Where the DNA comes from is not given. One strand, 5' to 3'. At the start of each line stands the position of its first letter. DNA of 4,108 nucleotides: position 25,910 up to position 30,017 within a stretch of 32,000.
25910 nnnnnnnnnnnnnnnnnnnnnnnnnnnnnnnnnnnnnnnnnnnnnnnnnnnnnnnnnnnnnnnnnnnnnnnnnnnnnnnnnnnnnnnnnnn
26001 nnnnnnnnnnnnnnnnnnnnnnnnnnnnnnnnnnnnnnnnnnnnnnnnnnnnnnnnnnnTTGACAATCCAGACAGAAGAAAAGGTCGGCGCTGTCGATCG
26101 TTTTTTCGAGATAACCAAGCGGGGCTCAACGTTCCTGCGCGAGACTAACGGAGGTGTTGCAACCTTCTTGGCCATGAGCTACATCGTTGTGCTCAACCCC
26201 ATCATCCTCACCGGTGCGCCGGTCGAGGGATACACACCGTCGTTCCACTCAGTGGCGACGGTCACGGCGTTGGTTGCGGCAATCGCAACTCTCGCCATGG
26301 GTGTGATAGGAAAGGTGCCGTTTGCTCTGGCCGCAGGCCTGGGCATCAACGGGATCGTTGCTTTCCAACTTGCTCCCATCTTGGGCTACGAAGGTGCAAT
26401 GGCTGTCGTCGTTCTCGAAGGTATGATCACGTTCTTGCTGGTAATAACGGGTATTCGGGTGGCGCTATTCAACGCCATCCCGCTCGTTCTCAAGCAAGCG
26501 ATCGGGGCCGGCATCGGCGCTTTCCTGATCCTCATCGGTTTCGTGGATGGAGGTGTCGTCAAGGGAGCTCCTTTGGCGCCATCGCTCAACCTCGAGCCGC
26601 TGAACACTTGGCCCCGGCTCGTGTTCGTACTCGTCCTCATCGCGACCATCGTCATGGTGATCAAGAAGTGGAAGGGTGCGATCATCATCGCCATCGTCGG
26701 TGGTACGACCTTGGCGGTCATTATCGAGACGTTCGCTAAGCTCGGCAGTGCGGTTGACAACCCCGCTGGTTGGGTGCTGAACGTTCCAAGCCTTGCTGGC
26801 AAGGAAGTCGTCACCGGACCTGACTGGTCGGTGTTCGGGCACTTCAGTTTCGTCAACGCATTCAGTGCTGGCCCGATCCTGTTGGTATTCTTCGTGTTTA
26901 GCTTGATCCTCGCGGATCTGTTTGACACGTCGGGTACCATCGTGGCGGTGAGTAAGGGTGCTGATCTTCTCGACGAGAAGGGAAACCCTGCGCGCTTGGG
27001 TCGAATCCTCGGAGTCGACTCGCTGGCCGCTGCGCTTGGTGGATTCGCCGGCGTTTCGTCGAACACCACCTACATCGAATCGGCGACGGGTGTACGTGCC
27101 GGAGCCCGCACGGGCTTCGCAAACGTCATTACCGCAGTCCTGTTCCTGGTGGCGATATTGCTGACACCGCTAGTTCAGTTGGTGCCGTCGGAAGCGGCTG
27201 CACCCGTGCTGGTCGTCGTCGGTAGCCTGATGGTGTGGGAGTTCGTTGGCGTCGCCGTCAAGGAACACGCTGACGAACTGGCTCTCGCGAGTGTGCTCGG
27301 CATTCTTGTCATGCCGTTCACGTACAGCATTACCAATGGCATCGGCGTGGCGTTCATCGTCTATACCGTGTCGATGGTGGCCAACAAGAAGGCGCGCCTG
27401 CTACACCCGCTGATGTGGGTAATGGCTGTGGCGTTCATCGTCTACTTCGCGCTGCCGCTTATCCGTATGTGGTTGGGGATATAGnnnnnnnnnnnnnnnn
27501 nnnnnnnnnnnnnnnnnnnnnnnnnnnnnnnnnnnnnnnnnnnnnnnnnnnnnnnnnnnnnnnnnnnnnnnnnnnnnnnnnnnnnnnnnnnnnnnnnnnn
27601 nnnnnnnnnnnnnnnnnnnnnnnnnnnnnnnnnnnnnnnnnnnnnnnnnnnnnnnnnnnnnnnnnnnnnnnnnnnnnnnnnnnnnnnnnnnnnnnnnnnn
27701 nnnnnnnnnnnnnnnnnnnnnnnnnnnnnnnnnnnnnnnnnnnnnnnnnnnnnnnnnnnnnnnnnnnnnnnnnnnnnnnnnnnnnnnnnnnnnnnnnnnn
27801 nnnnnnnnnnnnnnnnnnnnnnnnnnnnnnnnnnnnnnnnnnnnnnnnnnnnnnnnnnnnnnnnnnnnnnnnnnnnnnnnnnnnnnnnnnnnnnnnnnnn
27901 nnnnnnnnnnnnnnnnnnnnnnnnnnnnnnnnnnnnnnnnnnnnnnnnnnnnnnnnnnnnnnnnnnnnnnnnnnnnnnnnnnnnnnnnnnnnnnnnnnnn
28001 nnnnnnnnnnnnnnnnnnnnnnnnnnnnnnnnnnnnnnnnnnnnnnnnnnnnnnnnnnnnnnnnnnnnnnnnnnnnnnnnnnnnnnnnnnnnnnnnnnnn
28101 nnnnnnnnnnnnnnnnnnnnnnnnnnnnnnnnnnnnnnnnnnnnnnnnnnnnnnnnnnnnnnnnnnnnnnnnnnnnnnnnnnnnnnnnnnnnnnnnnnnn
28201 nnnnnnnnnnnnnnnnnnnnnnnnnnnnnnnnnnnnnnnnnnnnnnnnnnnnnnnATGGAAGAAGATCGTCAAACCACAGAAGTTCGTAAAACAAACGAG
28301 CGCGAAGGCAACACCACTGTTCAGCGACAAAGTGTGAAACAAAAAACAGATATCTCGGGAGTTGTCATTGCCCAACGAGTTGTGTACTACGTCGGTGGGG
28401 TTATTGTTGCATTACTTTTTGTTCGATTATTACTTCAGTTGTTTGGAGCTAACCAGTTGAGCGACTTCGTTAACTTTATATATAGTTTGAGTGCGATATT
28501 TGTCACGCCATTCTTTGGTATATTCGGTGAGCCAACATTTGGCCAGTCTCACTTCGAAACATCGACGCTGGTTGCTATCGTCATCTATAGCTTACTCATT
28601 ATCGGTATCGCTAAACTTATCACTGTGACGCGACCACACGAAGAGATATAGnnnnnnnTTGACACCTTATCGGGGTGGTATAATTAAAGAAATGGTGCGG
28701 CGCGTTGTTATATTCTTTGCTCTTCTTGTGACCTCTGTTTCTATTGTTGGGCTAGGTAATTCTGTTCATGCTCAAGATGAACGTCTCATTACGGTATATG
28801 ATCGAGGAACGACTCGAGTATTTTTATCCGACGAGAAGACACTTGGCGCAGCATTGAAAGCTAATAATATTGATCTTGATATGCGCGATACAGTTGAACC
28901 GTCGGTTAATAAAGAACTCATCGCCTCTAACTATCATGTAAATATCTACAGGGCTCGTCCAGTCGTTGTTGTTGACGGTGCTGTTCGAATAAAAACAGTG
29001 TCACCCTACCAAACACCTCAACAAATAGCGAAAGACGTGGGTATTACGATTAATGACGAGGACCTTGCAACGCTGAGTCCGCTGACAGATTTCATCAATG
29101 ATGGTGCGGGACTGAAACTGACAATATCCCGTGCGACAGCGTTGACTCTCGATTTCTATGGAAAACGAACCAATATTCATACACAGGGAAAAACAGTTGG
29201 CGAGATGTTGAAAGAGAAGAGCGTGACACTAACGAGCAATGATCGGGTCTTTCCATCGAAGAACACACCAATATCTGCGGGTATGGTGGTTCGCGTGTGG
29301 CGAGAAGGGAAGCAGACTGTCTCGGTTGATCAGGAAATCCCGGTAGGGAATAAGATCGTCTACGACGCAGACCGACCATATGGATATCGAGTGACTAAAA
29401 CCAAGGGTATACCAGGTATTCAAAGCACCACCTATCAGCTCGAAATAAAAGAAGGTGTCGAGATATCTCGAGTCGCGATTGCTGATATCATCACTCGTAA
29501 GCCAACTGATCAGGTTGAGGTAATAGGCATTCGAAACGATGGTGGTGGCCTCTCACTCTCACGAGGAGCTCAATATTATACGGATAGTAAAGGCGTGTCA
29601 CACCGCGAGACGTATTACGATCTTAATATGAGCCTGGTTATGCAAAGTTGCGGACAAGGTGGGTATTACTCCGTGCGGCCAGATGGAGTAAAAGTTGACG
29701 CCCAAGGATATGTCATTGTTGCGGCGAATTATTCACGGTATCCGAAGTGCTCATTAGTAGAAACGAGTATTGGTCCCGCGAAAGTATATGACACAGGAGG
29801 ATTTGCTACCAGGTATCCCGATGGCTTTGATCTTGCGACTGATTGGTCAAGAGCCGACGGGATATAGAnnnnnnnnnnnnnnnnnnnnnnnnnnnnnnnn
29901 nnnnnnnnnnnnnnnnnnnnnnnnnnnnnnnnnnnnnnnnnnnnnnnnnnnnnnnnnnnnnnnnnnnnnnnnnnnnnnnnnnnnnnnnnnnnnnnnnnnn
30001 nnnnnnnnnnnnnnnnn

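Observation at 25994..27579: High-GC purine permease inserted between rsgA and apt, likely horizontally acquired and possibly from a high-GC host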

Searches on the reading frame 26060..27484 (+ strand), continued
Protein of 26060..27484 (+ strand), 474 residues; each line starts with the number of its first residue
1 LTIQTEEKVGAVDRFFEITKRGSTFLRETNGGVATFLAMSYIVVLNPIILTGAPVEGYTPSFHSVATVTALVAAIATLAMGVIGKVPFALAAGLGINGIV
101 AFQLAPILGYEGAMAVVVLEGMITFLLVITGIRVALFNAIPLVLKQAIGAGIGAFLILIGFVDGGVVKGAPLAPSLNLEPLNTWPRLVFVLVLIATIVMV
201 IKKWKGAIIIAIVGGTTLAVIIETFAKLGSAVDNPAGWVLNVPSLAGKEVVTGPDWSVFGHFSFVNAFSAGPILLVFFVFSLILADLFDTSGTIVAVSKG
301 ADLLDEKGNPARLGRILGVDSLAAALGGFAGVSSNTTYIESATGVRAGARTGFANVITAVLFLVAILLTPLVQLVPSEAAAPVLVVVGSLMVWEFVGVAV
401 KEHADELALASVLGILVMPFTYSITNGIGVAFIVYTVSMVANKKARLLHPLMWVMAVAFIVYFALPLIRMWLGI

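Call 52: list_cluster_members(proteins=[P0002, P0003, P0004, P0005, P0006, P0007, P0008, P0009, P0011, P0115])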
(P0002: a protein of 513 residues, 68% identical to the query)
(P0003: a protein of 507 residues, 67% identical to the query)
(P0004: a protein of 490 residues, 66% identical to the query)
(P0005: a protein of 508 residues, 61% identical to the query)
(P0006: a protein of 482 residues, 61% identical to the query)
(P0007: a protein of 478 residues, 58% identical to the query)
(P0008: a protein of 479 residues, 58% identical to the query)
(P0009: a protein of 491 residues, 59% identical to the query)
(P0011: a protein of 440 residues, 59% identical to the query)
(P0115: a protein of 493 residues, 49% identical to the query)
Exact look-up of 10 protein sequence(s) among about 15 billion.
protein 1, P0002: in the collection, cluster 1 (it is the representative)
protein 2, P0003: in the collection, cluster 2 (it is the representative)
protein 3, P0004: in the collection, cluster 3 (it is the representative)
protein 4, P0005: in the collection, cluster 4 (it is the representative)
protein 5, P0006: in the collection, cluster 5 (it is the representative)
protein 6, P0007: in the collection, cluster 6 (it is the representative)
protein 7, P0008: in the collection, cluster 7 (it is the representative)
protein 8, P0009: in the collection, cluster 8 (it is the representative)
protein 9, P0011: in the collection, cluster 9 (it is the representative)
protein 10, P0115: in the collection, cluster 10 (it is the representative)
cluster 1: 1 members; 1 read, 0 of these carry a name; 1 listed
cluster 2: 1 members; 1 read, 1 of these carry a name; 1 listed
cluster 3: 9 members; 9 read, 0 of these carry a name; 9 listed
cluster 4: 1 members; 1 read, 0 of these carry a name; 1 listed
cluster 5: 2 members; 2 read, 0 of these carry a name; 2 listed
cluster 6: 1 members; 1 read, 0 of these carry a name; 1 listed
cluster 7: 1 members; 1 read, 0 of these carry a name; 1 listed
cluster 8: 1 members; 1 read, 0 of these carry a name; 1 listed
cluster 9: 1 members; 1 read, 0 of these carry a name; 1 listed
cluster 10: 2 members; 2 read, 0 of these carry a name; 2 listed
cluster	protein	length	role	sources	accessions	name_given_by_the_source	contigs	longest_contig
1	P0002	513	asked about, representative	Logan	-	-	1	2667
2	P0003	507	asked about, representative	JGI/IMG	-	AGZA family xanthine/uracil permease-like MFS transporter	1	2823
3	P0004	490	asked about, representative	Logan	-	-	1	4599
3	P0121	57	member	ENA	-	-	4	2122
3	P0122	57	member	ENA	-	-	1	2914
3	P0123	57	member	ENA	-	-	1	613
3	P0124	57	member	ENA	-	-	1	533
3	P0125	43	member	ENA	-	-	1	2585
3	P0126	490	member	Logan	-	-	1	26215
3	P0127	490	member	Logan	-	-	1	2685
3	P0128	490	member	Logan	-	-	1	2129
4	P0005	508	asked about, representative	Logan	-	-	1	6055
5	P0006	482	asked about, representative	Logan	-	-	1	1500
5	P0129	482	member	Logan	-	-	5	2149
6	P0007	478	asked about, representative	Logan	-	-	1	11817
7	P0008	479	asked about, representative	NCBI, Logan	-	-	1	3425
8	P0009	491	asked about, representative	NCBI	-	-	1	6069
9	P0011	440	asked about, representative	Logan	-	-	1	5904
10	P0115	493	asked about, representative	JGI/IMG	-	-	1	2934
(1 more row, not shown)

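Call 55: find_encoding_contigs(protein=P0126, flank=10000, max_places=1)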
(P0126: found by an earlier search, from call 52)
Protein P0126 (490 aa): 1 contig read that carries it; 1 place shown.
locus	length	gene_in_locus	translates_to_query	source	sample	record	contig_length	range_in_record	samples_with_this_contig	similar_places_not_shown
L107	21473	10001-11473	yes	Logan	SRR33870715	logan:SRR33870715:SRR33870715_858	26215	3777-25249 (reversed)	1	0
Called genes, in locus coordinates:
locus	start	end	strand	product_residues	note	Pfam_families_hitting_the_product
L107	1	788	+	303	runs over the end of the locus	PF18030:Rimk_N, PF14397:ATPgrasp_ST (faint), PF02655:ATP-grasp_3, PF02955:GSH-S_ATP, PF08443:RimK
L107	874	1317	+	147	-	PF02643:DUF192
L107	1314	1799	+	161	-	-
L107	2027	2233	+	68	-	PF04070:DUF378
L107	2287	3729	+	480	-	PF13567:DUF4131 (weak), PF03772:Competence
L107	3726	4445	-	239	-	PF07685:GATase_3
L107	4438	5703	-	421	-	PF08245:Mur_ligase_M, PF08353:MurT_C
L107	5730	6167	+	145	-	-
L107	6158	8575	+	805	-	PF00158:Sigma54_activat (faint), PF12775:AAA_7 (faint), PF13191:AAA_16 (faint), PF17871:AAA_lid_9 (weak), PF00004:AAA, PF07724:AAA_2, PF07728:AAA_5, PF10431:ClpB_D2-small, +3 more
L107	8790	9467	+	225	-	PF13384:HTH_23 (faint)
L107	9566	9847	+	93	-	-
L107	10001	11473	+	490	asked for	PF00860:Xan_ur_permease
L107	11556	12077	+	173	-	PF00156:Pribosyltran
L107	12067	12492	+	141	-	PF00293:NUDIX, PF14815:NUDIX_4 (weak), PF22327:Nudt16-like (faint)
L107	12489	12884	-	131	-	PF01050:MannoseP_isomer (weak), PF07883:Cupin_2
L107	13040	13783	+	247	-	-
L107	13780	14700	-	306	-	PF13828:DUF4190 (weak)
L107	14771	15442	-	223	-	-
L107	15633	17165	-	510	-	PF01381:HTH_3, PF13443:HTH_26 (faint), PF13560:HTH_31, PF13744:HTH_37 (faint), PF00275:EPSP_synthase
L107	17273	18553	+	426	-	PF00464:SHMT, PF00155:Aminotran_1_2 (weak)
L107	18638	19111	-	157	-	PF07963:N_methyl (weak)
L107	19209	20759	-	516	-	PF09603:Fib_succ_major (weak)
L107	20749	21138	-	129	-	-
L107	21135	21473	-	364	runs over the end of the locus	-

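Call 76: find_homologous_proteins(query=L011:2319-3533:-, max_evalue=1e-30)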
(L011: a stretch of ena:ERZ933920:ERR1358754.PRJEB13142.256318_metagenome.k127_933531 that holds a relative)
Query L011:2319-3533:- (404 aa): 8000 proteins with E <= 1e-30 among 8000 candidates; the best 120 are listed.
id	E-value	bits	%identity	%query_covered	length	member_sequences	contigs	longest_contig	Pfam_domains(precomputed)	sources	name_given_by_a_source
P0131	1.5e-268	908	100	100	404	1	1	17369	PF09334.18,PF01406.26,PF00133.29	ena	-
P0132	3.9e-189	647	74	98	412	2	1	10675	PF09334.18,PF01406.26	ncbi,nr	ncbi:MAG: L-cysteine:1D-myo-inositol 2-amino-2-deoxy-alpha-D-glucopyranoside ligase [Frankiaceae bac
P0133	4.3e-182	624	72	98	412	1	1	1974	PF09334.18,PF01406.26,PF00133.29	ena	-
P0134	1.1e-180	619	72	99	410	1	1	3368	PF09334.18,PF01406.26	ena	-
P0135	3.7e-180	617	70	98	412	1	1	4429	PF09334.18,PF01406.26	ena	-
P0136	2.0e-178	611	71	98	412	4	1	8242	PF09334.18,PF01406.26,PF00133.29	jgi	jgi:L-cysteine:1D-myo-inositol 2-amino-2-deoxy-alpha-D-glucopyranoside ligase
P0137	3.5e-174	597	71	96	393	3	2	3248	PF09334.18,PF01406.26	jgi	jgi:L-cysteine:1D-myo-inositol 2-amino-2-deoxy-alpha-D-glucopyranoside ligase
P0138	3.2e-159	548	65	95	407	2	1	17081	PF09334.18,PF01406.26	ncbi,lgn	ncbi:cysteine--1-D-myo-inosityl 2-amino-2-deoxy-alpha-D-glucopyranoside ligase [Sphaerisporangium sp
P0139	5.5e-159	547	64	97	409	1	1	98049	PF09334.18,PF01406.26,PF00133.29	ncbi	-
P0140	2.1e-157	542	63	97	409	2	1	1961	PF09334.18,PF01406.26,PF00133.29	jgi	jgi:L-cysteine:1D-myo-inositol 2-amino-2-deoxy-alpha-D-glucopyranoside ligase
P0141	4.5e-157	541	64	96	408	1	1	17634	PF09334.18,PF01406.26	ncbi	ncbi:MAG: cysteine--1-D-myo-inosityl 2-amino-2-deoxy-alpha-D-glucopyranoside ligase [Mycobacteriales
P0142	1.1e-155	537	63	98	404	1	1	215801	PF09334.18,PF01406.26,PF00133.29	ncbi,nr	ncbi:cysteine--1-D-myo-inosityl 2-amino-2-deoxy-alpha-D-glucopyranoside ligase [Streptosporangiaceae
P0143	2.4e-155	535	63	98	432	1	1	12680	PF09334.18,PF01406.26,PF00133.29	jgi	jgi:L-cysteine:1D-myo-inositol 2-amino-2-deoxy-alpha-D-glucopyranoside ligase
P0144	9.8e-155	533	64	97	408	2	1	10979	PF09334.18,PF01406.26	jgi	-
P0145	1.6e-154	533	64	96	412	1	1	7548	PF09334.18,PF01406.26,PF00133.29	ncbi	-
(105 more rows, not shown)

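Call 77: find_homologous_proteins(query=L106:1832-2515:+, max_evalue=1e-10)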
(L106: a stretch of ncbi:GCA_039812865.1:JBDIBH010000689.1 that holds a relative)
Query L106:1832-2515:+ (227 aa): 7460 proteins with E <= 1e-10 among 8000 candidates; the best 120 are listed.
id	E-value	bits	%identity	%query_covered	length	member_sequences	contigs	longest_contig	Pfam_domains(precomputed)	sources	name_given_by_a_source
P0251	4.4e-136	470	97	100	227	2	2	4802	PF02592.21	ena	-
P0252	1.3e-131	456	94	100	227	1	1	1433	PF02592.21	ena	-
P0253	2.5e-131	455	96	100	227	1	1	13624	PF02592.21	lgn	-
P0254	1.4e-127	442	91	100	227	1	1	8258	PF02592.21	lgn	-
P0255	2.4e-118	412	84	100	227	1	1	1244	PF02592.21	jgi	jgi:uncharacterized integral membrane protein (TIGR00697 family)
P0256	8.6e-117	407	84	100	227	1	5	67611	PF02592.21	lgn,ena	-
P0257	1.5e-113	396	82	100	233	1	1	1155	PF02592.21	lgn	-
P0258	4.1e-111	389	79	100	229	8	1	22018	PF02592.21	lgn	-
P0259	1.3e-110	387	79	100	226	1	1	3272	PF02592.21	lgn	-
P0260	1.3e-110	387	81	99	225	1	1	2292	PF02592.21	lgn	-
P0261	1.1e-109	384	79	99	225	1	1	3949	PF02592.21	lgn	-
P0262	3.3e-108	379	86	92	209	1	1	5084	PF02592.21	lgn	-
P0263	4.7e-108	379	80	96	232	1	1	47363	PF02592.21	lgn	-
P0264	5.5e-108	378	76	98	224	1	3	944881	PF02592.21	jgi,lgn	-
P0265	2.3e-107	376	78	97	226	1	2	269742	PF02592.21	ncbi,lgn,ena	-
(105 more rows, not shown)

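Call 88: predict_structure(alignment_id=A6)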
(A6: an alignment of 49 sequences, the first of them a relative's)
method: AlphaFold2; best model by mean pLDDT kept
length: 474 residues; sequences in the alignment: 49
mean_pLDDT: 90.2   pTM: 0.88
mean pLDDT of the five models: 90.2, 89.2, 88.1, 87.4, 87.3
residues with pLDDT >= 90: 320; 70-90: 131; 50-70: 23; < 50: 0
segments of 3 or more residues with pLDDT < 50: none
pLDDT, mean of each block of 10 residues (from residue 1): 62 94 94 90 89 89 95 97 95 79 92 96 97 96 93 91 82 68 94 95 86 93 95 90 84 93 95 92 90 91 91 96 95 84 89 97 94 90 90 81 80 92 91 96 95 95 91 86
secondary structure, 60 per line:
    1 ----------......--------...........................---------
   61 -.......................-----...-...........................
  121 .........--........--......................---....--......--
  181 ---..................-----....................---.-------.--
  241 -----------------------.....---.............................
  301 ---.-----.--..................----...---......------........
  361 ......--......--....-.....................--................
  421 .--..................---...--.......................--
elements in order: H11-16 H25-51 H62-84 E90-92 H94-129 H132-139 H142-163 E167-170 E173-178 H184-201 H207-226 H264-268 H272-300 H313-330 E335-337 H341-346 H353-366 H369-374 H377-380 H382-402 H405-421 H424-441 H450-472

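Call 90: fold_search(model_id=the predicted structure, library=pdb)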
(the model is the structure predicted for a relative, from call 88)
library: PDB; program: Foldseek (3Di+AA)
matches with E <= 10: 426; with E <= 0.001: 118
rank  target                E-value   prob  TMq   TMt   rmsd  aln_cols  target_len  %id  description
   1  8wo7_A                4.9e-18  1.00  0.71  0.63   5.6       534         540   23  Apo state of Arabidopsis AZG1 T440Y (released 2024-01-10)
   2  8irl_A                6.0e-18  1.00  0.70  0.62   6.0       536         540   24  Apo state of Arabidopsis AZG1 at pH 7.4 (released 2024-01-17)
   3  9j18_A                5.4e-17  1.00  0.76  0.77   4.2       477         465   26  Structure of the wild-type AZG2 in Arabidopsis thaliana in the trans-Zeatin-bound state-2 at pH 7.4 (released 2025-03-19)
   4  9j12_A                8.7e-17  1.00  0.77  0.73   4.6       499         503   25  Structure of the wild-type AZG2 in Arabidopsis thaliana in the apo state at pH 5.5 (released 2025-03-19)
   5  9j12_B                8.9e-16  1.00  0.67  0.63   6.6       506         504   25  Structure of the wild-type AZG2 in Arabidopsis thaliana in the apo state at pH 5.5 (released 2025-03-19)
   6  9j14_A                1.1e-15  1.00  0.68  0.67   5.8       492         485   25  Structure of the wild-type AZG2 in Arabidopsis thaliana in the trans-Zeatin-bound state at pH 5.5 (released 2025-03-19)
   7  9j17_A                8.7e-15  1.00  0.70  0.70   5.1       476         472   26  Structure of the wild-type AZG2 in Arabidopsis thaliana in the trans-Zeatin-bound state-1 at pH 7.4 (released 2025-03-19)
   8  5i6c_B                4.8e-09  1.00  0.53  0.53  10.0       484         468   15  The structure of the eukaryotic purine/H+ symporter, UapA, in complex with Xanthine (released 2016-04-27)
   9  8zzv_A                2.1e-08  1.00  0.59  0.72   6.3       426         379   18  Dimer structure of the solute carrier SLC26Dg (released 2019-05-08)
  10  7v75                  2.3e-08  1.00  0.63  0.51   6.1       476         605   15  Thermostabilized human prestin in complex with salicylate (released 2022-08-31)
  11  5i6c_A                2.6e-08  1.00  0.52  0.52  10.1       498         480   15  The structure of the eukaryotic purine/H+ symporter, UapA, in complex with Xanthine (released 2016-04-27)
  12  5xls                  3.5e-08  1.00  0.60  0.68   5.4       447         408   16  Crystal structure of UraA in occluded conformation (released 2017-07-05)
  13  9iar_A                4.1e-08  1.00  0.59  0.51   7.2       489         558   13  Sulfate transporter SLC26A11 in nanodiscs with nanobody Nb11 (released 2026-03-04)
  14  5iof_A                4.3e-08  1.00  0.58  0.71   6.2       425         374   16  Structure of the transmembrane domain of the transporter SLC26Dg (released 2016-03-16)
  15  7lhv_A                4.3e-08  1.00  0.60  0.51   7.0       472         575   16  Structure of Arabidopsis thaliana sulfate transporter AtSULTR4;1 (released 2021-08-11)
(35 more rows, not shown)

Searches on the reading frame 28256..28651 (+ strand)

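Call 6: search_protein_families(library=pfam, proteins=[window:28256-28651:+])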
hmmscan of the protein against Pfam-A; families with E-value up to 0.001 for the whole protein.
window:28256-28651:+ (131 aa): 1 family
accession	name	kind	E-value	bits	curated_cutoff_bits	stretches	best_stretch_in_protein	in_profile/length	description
PF02325.22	YGGT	-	3.6e-05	24.5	27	1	45-115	2-67/70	YGGT family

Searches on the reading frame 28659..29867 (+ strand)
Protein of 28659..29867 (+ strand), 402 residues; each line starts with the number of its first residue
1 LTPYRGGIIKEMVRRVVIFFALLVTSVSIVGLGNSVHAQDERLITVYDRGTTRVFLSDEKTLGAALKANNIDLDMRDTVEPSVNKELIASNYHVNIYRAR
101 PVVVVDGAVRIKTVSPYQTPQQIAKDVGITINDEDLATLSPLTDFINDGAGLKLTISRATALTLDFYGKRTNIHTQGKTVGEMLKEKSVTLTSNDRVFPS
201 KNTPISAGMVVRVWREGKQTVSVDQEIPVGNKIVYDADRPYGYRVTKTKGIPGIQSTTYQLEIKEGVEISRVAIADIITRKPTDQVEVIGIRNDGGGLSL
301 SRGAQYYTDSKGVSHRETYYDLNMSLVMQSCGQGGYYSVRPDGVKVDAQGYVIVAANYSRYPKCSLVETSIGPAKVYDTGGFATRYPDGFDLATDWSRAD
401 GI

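Call 6: search_protein_families(library=pfam, proteins=[window:28659-29867:+])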
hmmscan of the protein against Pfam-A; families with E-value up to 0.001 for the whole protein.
window:28659-29867:+ (402 aa): 2 families
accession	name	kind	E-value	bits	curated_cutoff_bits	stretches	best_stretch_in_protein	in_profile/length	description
PF03990.20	DUF348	-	4.6e-14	52.3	24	1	168-201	7-40/41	G5-linked-Ubiquitin-like domain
PF07501.17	G5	-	4.3e-11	43.3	23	1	219-290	2-73/75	G5 domain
